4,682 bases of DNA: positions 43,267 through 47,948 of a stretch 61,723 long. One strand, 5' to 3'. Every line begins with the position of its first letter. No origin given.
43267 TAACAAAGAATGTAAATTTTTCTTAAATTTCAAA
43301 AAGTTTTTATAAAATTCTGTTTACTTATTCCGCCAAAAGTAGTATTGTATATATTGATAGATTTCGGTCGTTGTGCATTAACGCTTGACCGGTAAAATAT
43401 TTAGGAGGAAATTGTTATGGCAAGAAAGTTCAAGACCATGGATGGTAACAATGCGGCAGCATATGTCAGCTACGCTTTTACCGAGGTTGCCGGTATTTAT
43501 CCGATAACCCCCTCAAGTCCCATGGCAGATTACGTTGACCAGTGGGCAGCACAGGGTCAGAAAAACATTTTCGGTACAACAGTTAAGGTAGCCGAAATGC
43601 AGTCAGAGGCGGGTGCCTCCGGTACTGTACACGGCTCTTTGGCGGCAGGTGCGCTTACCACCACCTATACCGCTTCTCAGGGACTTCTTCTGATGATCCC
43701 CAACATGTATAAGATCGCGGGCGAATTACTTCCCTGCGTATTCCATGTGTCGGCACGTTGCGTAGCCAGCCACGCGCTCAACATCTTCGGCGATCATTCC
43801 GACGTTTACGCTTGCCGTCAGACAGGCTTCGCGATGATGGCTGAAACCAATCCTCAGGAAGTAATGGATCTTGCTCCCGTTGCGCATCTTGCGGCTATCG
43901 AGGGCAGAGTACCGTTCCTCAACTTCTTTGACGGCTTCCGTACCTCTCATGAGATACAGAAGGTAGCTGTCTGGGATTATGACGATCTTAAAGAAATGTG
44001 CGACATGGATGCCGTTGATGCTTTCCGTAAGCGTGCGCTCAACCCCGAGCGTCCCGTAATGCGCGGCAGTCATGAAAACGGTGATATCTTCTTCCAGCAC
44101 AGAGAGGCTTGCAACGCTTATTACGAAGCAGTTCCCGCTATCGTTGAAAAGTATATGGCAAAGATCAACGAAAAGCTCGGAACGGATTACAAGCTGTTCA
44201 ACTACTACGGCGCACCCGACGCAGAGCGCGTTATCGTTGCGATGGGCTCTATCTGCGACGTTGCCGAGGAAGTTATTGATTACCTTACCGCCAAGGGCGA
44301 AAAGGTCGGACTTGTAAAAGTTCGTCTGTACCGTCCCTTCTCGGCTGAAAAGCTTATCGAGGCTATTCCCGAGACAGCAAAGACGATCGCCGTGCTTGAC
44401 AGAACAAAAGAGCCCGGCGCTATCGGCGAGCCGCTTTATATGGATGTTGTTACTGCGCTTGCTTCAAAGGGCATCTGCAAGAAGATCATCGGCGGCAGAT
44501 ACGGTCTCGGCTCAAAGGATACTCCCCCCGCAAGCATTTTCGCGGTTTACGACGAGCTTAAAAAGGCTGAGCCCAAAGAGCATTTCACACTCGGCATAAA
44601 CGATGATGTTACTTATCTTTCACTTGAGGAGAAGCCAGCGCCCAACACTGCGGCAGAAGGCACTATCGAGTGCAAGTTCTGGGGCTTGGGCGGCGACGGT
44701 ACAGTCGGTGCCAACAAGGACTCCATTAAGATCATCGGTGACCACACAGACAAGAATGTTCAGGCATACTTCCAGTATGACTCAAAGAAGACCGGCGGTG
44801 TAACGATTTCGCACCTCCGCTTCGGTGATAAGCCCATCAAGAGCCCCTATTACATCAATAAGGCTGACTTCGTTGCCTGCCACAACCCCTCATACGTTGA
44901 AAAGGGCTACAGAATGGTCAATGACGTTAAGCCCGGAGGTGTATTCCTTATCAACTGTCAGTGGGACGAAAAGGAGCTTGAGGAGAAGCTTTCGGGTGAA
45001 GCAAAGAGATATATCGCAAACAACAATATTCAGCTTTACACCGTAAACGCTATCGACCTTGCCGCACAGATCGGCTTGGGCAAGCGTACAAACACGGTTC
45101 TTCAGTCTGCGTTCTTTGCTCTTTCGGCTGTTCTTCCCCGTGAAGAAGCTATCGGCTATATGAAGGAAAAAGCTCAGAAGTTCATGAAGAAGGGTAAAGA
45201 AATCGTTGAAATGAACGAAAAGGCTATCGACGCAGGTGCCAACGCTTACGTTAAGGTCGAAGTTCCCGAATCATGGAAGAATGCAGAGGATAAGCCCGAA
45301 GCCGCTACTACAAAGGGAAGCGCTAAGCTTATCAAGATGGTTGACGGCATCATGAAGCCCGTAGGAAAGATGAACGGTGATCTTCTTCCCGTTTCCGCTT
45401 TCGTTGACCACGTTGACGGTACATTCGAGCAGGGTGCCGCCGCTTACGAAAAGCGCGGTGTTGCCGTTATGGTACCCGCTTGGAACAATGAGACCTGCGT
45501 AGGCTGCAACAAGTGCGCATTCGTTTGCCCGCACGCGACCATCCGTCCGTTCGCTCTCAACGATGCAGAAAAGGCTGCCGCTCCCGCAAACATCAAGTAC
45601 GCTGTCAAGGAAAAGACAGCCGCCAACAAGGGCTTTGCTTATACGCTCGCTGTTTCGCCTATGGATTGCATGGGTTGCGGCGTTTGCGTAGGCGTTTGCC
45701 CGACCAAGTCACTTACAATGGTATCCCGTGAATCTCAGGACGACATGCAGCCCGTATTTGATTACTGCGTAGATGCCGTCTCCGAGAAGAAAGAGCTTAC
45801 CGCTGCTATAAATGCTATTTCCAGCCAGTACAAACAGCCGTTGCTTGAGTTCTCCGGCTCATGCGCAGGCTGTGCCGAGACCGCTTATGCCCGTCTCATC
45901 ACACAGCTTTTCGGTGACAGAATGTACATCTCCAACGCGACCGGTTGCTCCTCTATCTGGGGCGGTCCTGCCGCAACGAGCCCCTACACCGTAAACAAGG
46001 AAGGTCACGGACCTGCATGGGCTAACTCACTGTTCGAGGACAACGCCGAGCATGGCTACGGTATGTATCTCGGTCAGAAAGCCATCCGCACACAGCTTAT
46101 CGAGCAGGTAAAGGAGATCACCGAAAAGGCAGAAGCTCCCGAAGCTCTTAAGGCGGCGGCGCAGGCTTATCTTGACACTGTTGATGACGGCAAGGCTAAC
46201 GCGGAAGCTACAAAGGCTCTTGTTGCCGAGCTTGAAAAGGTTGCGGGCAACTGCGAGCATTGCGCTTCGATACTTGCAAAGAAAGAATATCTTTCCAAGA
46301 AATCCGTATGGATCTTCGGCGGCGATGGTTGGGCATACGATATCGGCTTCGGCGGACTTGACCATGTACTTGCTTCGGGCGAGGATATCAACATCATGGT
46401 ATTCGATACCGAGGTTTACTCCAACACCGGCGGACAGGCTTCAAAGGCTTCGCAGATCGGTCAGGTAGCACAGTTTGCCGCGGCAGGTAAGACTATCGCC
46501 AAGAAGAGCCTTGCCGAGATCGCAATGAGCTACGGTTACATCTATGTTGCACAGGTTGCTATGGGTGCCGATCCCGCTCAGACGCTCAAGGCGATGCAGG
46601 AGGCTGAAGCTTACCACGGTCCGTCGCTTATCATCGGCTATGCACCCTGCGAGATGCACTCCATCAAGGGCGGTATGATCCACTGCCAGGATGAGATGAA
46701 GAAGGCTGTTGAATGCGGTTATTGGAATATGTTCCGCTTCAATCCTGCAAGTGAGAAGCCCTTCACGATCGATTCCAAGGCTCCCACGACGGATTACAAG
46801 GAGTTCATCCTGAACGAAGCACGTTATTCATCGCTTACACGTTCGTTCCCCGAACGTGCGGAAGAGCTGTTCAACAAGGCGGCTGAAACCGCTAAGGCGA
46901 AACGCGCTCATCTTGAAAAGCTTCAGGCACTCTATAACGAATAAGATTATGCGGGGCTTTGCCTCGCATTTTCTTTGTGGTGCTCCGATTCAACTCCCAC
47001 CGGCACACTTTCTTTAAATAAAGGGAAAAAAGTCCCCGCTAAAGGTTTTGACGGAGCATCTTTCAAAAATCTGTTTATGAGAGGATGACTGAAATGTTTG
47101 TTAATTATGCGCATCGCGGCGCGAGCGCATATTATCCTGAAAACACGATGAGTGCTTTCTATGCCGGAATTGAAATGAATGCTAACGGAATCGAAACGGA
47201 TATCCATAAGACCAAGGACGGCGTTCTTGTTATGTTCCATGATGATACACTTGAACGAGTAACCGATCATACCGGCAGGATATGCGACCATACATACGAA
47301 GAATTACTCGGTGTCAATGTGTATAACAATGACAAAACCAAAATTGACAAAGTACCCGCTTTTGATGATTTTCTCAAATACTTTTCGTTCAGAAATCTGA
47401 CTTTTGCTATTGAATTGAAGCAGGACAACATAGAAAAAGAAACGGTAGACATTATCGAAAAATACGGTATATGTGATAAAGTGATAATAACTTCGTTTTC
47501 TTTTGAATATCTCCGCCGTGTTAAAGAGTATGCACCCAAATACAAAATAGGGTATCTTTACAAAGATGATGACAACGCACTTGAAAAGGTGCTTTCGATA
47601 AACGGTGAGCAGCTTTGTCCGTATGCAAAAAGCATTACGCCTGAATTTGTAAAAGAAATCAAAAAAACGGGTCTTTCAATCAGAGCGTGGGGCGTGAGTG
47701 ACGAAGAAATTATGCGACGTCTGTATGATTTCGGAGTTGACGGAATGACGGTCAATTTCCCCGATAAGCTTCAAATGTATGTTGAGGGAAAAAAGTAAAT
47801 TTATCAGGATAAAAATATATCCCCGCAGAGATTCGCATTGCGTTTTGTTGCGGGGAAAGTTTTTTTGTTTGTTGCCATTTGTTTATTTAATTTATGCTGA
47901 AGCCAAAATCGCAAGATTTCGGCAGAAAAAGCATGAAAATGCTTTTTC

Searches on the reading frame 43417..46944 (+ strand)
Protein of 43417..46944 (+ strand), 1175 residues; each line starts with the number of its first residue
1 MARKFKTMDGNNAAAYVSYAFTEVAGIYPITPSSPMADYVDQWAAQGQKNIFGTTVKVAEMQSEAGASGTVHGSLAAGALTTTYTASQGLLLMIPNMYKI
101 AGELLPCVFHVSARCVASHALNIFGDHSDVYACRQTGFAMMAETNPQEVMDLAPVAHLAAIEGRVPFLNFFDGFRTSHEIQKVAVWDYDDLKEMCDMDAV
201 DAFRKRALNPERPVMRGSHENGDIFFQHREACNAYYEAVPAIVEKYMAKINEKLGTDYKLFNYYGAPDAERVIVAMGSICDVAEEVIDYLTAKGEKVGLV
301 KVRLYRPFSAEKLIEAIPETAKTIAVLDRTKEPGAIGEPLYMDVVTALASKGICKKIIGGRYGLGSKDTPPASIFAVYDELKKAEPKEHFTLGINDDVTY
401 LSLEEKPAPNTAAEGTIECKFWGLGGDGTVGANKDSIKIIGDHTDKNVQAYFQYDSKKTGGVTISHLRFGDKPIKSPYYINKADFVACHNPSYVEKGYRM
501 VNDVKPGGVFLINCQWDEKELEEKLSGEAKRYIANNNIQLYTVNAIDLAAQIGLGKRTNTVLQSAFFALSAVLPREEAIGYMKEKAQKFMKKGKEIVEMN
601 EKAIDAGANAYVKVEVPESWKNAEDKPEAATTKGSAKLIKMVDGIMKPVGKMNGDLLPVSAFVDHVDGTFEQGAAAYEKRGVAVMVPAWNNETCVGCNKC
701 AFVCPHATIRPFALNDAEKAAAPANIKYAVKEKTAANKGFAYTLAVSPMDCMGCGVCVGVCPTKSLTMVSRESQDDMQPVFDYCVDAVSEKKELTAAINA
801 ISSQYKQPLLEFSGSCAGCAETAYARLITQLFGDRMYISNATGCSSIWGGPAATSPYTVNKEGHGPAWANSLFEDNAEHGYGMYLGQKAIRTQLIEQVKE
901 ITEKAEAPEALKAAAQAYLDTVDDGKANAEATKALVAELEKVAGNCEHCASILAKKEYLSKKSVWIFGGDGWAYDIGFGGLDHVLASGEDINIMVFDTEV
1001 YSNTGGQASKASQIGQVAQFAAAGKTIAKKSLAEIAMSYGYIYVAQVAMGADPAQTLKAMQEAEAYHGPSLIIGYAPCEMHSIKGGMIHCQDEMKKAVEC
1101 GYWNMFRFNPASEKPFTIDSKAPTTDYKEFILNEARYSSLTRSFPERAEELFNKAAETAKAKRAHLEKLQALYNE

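Call 80: find_homologous_proteins(query=window:43417-46944:+, max_evalue=1e-50)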
Query window:43417-46944:+ (1175 aa): 8000 proteins with E <= 1e-50 among 8000 candidates; the best 120 are listed.
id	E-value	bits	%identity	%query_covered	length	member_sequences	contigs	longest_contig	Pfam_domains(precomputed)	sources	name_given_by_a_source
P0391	0.0e+0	2700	100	100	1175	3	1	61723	PF14697.12,PF01855.25,PF13484.12,PF12838.13,PF01558.26,PF02775.27,PF10371.15,PF00037.33,PF17147.10,PF25160.2,PF13237.12,PF13183.12,PF02780.26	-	-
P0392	0.0e+0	2510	92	100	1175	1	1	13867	PF14697.12,PF01855.25,PF13484.12,PF12838.13,PF01558.26,PF02775.27,PF10371.15,PF00037.33,PF17147.10,PF25160.2,PF13237.12,PF13183.12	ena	-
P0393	0.0e+0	2401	88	100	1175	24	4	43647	PF14697.12,PF01855.25,PF13484.12,PF12838.13,PF01558.26,PF10371.15,PF12797.13,PF00037.33,PF17147.10,PF25160.2,PF13237.12,PF13187.12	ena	-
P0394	0.0e+0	2397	88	100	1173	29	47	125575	PF01558.26,PF14697.12,PF01855.25,PF10371.15,PF00037.33,PF17147.10,PF13484.12,PF12838.13,PF25160.2,PF13237.12,PF13187.12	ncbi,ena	-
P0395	0.0e+0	2393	88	100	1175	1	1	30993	PF01558.26,PF14697.12,PF01855.25,PF10371.15,PF00037.33,PF17147.10,PF13484.12,PF12838.13,PF25160.2,PF13237.12,PF13187.12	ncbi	-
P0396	0.0e+0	2389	88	100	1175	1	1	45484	PF01558.26,PF14697.12,PF01855.25,PF10371.15,PF00037.33,PF17147.10,PF13484.12,PF12838.13,PF25160.2,PF13237.12,PF13187.12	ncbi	-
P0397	0.0e+0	2389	88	100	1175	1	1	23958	PF01558.26,PF14697.12,PF01855.25,PF10371.15,PF00037.33,PF17147.10,PF13484.12,PF12838.13,PF25160.2,PF13237.12,PF13187.12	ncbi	-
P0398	0.0e+0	2375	88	100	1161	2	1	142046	PF01558.26,PF14697.12,PF01855.25,PF10371.15,PF12837.13,PF00037.33,PF17147.10,PF13484.12,PF12838.13,PF25160.2,PF13237.12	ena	-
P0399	0.0e+0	2372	87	100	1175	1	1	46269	PF01558.26,PF14697.12,PF01855.25,PF10371.15,PF00037.33,PF17147.10,PF13484.12,PF12838.13,PF25160.2,PF13237.12,PF13187.12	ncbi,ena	-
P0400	0.0e+0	2363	87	100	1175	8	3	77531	PF01558.26,PF14697.12,PF01855.25,PF10371.15,PF00037.33,PF17147.10,PF13484.12,PF12838.13,PF25160.2,PF13237.12,PF13187.12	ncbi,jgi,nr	ncbi:MAG: pyruvate:ferredoxin (flavodoxin) oxidoreductase [Clostridiales bacterium]|nr:pyruvate:ferr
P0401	0.0e+0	2350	86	100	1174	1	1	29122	PF14697.12,PF01855.25,PF13484.12,PF12838.13,PF01558.26,PF02775.27,PF10371.15,PF00037.33,PF17147.10,PF25160.2,PF13237.12,PF13187.12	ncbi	-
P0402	0.0e+0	2344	86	100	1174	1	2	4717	PF14697.12,PF01855.25,PF13484.12,PF12838.13,PF01558.26,PF02775.27,PF10371.15,PF00037.33,PF17147.10,PF25160.2,PF13237.12,PF13187.12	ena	-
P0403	0.0e+0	2324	85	100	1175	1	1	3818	PF01558.26,PF01855.25,PF02775.27,PF10371.15,PF00037.33,PF17147.10,PF13484.12,PF12838.13,PF13237.12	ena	-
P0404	0.0e+0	2322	85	100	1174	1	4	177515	PF01558.26,PF01855.25,PF10371.15,PF00037.33,PF17147.10,PF13484.12,PF12838.13,PF25160.2,PF13237.12,PF13187.12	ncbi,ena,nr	ncbi:MAG: pyruvate:ferredoxin (flavodoxin) oxidoreductase [Clostridia bacterium]|nr:pyruvate:ferredo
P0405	0.0e+0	2279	84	100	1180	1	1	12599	PF01558.26,PF14697.12,PF01855.25,PF02775.27,PF10371.15,PF00037.33,PF17147.10,PF13484.12,PF12838.13,PF25160.2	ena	-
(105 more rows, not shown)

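Call 81: find_encoding_contigs(protein=P0392, flank=10000, max_places=2)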
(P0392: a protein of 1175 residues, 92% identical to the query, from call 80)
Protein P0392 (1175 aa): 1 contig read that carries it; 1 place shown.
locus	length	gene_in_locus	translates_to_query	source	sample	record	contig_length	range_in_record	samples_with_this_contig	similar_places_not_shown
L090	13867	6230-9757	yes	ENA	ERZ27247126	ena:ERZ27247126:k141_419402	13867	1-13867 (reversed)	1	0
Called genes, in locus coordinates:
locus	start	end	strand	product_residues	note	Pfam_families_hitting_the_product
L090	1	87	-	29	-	?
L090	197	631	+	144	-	-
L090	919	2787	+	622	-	PF13727:CoA_binding_3, PF00106:adh_short (faint), PF01370:Epimerase, PF02719:Polysacc_synt_2, PF04321:RmlD_sub_bind, PF01073:3Beta_HSD, PF07993:NAD_binding_4 (faint), PF16363:GDP_Man_Dehyd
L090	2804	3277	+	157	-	PF04892:VanZ-LLP1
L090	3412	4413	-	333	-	-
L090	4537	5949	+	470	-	PF00224:PK, PF02887:PK_C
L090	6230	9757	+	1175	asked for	PF01855:POR_N, PF17147:PFOR_II, PF01558:POR, PF10371:EKR, PF12838:Fer4_7, PF13183:Fer4_8 (weak), PF13484:Fer4_16, PF02775:TPP_enzyme_C, +4 more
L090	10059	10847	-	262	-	PF00142:Fer4_NifH (weak), PF01656:CbiA, PF02374:ArsA_ATPase, PF06564:CBP_BcsQ (faint), PF09140:MipZ, PF10609:ParA, PF13614:AAA_31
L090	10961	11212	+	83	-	PF06949:DUF1292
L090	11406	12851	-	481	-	PF00749:tRNA-synt_1c, PF19269:Anticodon_2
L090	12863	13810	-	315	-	PF00248:Aldo_ket_red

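Call 82: find_encoding_contigs(protein=P0394, flank=10000, max_places=3)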
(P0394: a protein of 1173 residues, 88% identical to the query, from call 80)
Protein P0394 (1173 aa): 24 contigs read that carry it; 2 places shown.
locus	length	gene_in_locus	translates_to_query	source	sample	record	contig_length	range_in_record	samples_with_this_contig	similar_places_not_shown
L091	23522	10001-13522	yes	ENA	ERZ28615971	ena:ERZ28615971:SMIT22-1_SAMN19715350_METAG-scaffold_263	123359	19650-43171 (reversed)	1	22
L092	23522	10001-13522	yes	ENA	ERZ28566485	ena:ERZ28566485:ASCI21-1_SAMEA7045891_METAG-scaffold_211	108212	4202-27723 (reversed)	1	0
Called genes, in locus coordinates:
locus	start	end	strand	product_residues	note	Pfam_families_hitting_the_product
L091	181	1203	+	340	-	PF02912:Phe_tRNA-synt_N, PF01409:tRNA-synt_2d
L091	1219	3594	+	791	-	PF01588:tRNA_bind, PF03483:B3_4, PF03484:B5, PF17759:tRNA_synthFbeta, PF03147:FDX-ACB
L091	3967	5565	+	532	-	PF28550:DUF8436, PF01266:DAO (faint), PF03486:HI0933_like (faint), PF07992:Pyr_redox_2 (faint), PF21688:FAD-depend_C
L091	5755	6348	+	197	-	PF04474:DUF554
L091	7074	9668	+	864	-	PF02018:CBM_4_9 (weak), PF00657:Lipase_GDSL, PF13472:Lipase_GDSL_2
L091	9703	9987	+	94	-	-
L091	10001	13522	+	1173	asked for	PF01855:POR_N, PF17147:PFOR_II, PF01558:POR, PF10371:EKR, PF12838:Fer4_7, PF13187:Fer4_9 (weak), PF13237:Fer4_10 (weak), PF13484:Fer4_16 (weak), +3 more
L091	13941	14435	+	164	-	PF14478:DUF4430 (weak)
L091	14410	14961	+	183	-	-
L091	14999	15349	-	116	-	PF13560:HTH_31, PF13744:HTH_37 (weak), PF12844:HTH_19, PF13443:HTH_26 (weak), PF01381:HTH_3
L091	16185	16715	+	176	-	PF06908:YpsA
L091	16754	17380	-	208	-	PF00702:Hydrolase, PF12710:HAD, PF13419:HAD_2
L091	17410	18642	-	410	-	-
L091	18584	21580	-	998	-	PF01869:BcrAD_BadFG, PF09989:DUF2229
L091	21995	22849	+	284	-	PF01209:Ubie_methyltran (weak), PF13489:Methyltransf_23 (weak), PF13847:Methyltransf_31 (weak), PF08241:Methyltransf_11 (weak), PF08242:Methyltransf_12, PF13649:Methyltransf_25 (weak)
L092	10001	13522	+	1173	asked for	PF01855:POR_N, PF17147:PFOR_II, PF01558:POR, PF10371:EKR, PF12838:Fer4_7, PF13187:Fer4_9 (weak), PF13237:Fer4_10 (weak), PF13484:Fer4_16 (weak), +3 more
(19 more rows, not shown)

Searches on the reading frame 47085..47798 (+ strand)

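Call 3: search_protein_families(library=pfam, proteins=[window:47085-47798:+], max_evalue=0.1)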
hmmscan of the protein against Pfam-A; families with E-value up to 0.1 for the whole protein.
window:47085-47798:+ (237 aa): 2 families
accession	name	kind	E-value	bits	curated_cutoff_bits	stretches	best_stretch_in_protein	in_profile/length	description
PF03009.23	GDPD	-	1.3e-46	160.1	23.6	1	10-228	1-244/244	Glycerophosphoryl diester phosphodiesterase family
PF21478.3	GcvP2_C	-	0.037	14.4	27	0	201-234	45-78/122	Glycine dehydrogenase, C-terminal domain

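Call 4: search_protein_families(library=ncbifam, proteins=[window:47085-47798:+], max_evalue=0.1)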
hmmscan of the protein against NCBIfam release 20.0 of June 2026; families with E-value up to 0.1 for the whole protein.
window:47085-47798:+ (237 aa): 4 families
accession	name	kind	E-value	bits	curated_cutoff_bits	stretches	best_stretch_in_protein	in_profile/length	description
NF006989.0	PRK09454.1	equivalog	7.2e-29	100.9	264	1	8-230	13-245/251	glycerophosphodiester phosphodiesterase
NF053857.1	LysphglycPlipDStph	equivalog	1.7e-19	70.3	450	1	8-202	49-260/305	lysophosphatidylglycerol phospholipase D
NF008354.0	PRK11143.1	equivalog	1e-14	54.3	254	1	6-68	32-94/359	glycerophosphodiester phosphodiesterase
NF041304.3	AvrBs2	equivalog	0.0013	16.7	1000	1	16-63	283-330/716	type III secretion system effector avirulence protein AvrBs2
